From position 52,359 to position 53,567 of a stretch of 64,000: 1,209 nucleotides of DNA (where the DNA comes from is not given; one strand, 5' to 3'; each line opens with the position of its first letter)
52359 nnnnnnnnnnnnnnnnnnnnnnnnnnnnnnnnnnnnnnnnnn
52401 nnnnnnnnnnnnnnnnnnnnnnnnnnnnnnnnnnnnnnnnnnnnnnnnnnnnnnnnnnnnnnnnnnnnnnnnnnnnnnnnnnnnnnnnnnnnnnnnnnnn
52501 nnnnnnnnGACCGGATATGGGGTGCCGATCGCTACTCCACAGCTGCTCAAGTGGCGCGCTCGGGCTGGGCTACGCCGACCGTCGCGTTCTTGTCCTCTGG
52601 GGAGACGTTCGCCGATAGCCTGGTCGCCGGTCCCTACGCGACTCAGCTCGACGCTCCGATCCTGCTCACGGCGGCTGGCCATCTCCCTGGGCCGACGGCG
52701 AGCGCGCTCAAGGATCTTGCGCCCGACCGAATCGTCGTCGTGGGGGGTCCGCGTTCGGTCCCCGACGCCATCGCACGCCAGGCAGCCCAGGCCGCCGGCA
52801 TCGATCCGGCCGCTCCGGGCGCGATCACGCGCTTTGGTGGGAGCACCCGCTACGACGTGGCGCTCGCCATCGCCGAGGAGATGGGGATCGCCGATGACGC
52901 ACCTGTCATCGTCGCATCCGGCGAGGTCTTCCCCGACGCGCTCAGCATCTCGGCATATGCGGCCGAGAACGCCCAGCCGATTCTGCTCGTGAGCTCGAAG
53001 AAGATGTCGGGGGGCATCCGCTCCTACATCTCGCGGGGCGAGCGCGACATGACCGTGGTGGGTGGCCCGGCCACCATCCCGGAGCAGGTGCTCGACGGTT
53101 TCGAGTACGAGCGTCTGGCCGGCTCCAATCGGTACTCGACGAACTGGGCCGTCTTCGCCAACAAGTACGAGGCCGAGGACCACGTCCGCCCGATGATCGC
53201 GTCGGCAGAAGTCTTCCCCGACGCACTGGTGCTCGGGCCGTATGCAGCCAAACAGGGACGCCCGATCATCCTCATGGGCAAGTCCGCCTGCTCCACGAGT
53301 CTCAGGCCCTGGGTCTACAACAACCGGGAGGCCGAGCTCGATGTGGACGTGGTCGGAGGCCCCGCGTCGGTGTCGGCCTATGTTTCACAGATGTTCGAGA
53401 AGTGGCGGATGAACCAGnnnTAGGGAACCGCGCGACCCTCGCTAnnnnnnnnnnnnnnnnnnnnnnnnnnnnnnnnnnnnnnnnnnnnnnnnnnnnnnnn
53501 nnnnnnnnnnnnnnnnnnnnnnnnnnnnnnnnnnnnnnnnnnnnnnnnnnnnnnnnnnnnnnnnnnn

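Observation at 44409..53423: Four adjacent CWB2 proteins with the anchoring triplet at every possible position relative to the functional domain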

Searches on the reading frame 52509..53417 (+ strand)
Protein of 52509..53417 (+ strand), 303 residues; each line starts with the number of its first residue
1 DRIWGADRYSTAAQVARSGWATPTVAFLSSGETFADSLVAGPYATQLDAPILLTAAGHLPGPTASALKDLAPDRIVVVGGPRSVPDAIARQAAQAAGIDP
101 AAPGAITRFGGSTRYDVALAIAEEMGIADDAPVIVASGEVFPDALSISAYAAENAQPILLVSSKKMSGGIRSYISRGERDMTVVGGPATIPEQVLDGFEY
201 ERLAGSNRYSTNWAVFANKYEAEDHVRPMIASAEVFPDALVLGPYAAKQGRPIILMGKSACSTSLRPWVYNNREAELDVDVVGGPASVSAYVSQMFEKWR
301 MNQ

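Call 75: search_solved_structures(query=window:52509-53417:+, max_evalue=0.001)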
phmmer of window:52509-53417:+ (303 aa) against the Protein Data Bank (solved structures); distinct sequences matched with E-value up to 0.001: 8.
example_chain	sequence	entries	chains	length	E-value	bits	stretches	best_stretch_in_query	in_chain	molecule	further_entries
5j72_A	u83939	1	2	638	5.8e-34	121.2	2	3-262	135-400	Putative N-acetylmuramoyl-L-alanine amidase,autolysin cwp6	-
5j6q_A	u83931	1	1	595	7.6e-16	61.8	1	4-258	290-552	Cell wall binding protein cwp8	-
7acx_B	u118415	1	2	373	3.6e-12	49.7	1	30-218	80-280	S-layer protein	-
7acy_B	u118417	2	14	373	4.8e-12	49.3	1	30-218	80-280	S-layer protein | Precursor of the S-layer proteins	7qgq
9f8e_B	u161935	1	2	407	1.5e-10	44.4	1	30-227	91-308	S-layer protein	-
7acz_B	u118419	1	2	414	1.2e-07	34.9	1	28-214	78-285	SLPH (HMW SLP)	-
8bby_B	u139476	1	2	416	1.4e-07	34.7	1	28-214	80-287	S-layer protein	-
9f8f_B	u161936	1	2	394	1.7e-07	34.4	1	28-216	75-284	SLPH - S-layer protein HMW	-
